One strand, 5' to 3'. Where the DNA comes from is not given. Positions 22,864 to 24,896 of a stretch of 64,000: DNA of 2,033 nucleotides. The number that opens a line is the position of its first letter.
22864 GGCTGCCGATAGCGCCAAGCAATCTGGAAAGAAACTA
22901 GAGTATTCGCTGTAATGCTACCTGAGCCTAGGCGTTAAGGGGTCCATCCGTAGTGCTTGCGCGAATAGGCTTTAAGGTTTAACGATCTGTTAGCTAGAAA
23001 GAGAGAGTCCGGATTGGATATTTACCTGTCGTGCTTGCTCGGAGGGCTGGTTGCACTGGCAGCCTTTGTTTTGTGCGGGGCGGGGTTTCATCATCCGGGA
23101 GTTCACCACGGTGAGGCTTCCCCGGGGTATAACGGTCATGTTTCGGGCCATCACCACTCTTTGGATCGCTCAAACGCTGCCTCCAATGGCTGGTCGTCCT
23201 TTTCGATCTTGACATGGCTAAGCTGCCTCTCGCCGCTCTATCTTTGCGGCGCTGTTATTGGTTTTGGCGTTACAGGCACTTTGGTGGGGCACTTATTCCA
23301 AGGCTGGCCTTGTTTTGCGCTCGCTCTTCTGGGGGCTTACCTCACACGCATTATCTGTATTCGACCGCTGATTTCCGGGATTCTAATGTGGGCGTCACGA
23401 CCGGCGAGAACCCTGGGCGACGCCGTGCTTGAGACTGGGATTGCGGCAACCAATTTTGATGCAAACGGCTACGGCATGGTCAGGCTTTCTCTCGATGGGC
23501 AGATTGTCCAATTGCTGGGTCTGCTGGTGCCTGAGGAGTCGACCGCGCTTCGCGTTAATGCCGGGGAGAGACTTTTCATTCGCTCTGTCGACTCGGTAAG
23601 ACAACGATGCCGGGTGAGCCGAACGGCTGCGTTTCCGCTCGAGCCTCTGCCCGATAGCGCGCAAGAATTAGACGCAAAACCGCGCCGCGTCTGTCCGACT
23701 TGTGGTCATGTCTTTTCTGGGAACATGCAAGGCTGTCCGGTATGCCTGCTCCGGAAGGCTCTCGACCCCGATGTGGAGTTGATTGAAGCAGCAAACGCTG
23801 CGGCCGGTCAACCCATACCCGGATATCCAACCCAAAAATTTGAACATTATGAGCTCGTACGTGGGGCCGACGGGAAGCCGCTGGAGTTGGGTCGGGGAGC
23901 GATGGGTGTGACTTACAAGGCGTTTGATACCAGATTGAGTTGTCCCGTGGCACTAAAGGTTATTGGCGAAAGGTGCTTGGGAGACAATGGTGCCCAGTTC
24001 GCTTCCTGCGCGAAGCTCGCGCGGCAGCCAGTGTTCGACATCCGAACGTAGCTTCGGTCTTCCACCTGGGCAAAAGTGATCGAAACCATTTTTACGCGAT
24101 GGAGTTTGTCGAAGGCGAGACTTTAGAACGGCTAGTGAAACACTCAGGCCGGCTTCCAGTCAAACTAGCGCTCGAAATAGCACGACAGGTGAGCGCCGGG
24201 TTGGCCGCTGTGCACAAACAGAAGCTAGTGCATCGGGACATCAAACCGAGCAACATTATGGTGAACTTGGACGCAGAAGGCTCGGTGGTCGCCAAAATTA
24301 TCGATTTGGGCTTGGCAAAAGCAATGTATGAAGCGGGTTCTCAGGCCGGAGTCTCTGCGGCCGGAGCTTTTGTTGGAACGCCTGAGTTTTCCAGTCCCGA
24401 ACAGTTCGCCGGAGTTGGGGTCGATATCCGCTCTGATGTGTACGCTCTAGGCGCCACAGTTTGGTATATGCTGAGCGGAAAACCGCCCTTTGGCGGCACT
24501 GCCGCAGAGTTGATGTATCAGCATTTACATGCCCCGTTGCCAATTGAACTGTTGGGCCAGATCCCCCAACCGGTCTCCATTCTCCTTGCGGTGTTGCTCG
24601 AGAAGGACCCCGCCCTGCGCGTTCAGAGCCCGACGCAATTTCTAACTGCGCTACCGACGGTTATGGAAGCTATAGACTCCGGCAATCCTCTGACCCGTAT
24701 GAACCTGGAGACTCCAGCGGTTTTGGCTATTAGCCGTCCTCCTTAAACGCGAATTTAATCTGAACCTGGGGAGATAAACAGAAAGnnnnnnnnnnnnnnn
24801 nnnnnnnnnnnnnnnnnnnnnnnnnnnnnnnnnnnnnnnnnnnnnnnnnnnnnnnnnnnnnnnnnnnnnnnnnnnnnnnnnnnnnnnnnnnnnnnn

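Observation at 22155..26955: pspA, then a [YqiJ/NfeD-like anchor + Zn ribbon + Hanks kinase] fusion, then flotillin, then ECF sigma: a membrane-integrity module wired to phospho-signalling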

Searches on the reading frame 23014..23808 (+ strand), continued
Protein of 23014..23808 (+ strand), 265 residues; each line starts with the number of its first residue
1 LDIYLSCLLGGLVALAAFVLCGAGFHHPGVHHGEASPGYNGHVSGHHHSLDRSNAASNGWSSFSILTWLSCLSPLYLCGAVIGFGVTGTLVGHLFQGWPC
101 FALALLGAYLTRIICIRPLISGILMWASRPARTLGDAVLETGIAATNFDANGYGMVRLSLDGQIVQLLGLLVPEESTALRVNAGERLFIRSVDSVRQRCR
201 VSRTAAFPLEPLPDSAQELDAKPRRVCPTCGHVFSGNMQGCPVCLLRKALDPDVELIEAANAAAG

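Call 96: search_protein_families(library=pfam, proteins=[L006:9227-9721:+, L004:9230-13132:+], max_evalue=0.01)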
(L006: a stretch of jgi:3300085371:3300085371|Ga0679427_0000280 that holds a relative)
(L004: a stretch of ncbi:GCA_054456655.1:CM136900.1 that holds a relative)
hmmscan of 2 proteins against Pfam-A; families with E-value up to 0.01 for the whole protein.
L006:9227-9721:+ (164 aa): 0 families

L004:9230-13132:+ (1300 aa): 11 families
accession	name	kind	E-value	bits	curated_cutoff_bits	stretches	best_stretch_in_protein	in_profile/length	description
PF00069.31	Pkinase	-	1.4e-43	149.7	31.7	1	92-344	1-250/263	Protein kinase domain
PF07714.23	PK_Tyr_Ser-Thr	-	1.5e-31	110.1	23.1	1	94-345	3-248/258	Protein tyrosine and serine/threonine kinase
PF12799.13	LRR_4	-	3.4e-16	59.3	27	2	651-689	3-42/44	Leucine Rich repeats (2 copies)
PF03109.22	ABC1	-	9.2e-07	28.7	22.9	1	167-250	144-224/244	ABC1 atypical kinase-like domain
PF14559.12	TPR_19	-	7.9e-05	23.3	25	0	1186-1224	29-66/68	Tetratricopeptide repeat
PF13855.12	LRR_8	-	0.00018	21.6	27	0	651-692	3-48/61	Leucine rich repeat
PF23952.1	LRR_EndoS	-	0.00053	20.6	27.9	0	653-732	27-106/116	Endo-beta-N-acetylglucosaminidase EndoS LRR domain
PF17667.7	Pkinase_fungal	-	0.00064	19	24.1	1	188-268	284-362/387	Fungal protein kinase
PF06293.20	Kdo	-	0.0009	19.2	21.3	1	161-238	87-167/207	Lipopolysaccharide kinase (Kdo/WaaP) family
PF01636.29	APH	-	0.003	17.8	23.2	1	205-240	163-197/239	Phosphotransferase enzyme family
PF12569.14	NatA_aux_su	-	0.0091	15.4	33.3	0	465-558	17-103/515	N-terminal acetyltransferase A, auxiliary subunit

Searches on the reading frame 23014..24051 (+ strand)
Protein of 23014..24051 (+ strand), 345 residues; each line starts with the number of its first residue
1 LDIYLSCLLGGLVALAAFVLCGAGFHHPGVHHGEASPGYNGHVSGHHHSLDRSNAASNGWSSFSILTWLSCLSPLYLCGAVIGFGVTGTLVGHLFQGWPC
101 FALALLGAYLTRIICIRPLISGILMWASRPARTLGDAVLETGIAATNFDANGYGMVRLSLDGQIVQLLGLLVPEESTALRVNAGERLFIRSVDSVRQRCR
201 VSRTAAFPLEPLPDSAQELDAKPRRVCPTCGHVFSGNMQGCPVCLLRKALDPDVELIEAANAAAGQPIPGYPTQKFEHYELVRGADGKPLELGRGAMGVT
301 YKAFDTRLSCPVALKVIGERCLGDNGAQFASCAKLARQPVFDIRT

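Call 4: search_protein_families(library=pfam, proteins=[window:23014-24051:+], max_evalue=0.1)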
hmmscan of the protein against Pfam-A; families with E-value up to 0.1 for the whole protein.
window:23014-24051:+ (345 aa): 1 family
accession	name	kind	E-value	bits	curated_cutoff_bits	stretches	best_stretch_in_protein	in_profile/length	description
PF14803.11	Zn_ribbon_Nudix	-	0.0062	16.9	25.6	1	220-234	18-32/34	Nudix N-terminal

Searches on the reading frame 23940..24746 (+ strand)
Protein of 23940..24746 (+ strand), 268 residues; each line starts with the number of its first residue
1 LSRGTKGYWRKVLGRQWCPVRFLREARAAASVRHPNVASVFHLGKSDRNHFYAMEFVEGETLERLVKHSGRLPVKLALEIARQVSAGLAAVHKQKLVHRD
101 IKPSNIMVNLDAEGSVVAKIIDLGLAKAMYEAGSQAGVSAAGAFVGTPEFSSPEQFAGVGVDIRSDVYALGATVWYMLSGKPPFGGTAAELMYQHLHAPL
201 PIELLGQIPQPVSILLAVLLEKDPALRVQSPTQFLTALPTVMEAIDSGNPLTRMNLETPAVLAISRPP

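Call 4: search_protein_families(library=pfam, proteins=[window:23940-24746:+], max_evalue=0.1)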
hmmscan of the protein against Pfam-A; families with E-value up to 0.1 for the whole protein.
window:23940-24746:+ (268 aa): 10 families
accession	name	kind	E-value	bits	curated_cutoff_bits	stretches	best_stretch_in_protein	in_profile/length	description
PF00069.31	Pkinase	-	7e-37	127.7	31.7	1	21-229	44-253/263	Protein kinase domain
PF07714.23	PK_Tyr_Ser-Thr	-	3.3e-24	86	23.1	1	21-228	47-249/258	Protein tyrosine and serine/threonine kinase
PF01636.29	APH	-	1.8e-06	28.3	23.2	2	22-93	43-109/239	Phosphotransferase enzyme family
PF17667.7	Pkinase_fungal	-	7.4e-06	25.4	24.1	1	87-154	298-363/387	Fungal protein kinase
PF14531.12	Kinase-like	-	0.0002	21.2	25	1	88-223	158-285/289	Kinase-like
PF06293.20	Kdo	-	0.0059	16.5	21.3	1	63-124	106-167/207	Lipopolysaccharide kinase (Kdo/WaaP) family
PF07914.17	DUF1679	-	0.0076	15.6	24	1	60-123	235-298/414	Uncharacterized oxidoreductase dhs-27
PF03109.22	ABC1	-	0.008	15.8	22.9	1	52-130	145-218/244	ABC1 atypical kinase-like domain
PF01163.29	RIO1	-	0.037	14.1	22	1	48-111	79-141/187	RIO domain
PF10707.15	YrbL-PhoP_reg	-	0.052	13.7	31.5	1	61-122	95-151/185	PhoP regulatory network protein YrbL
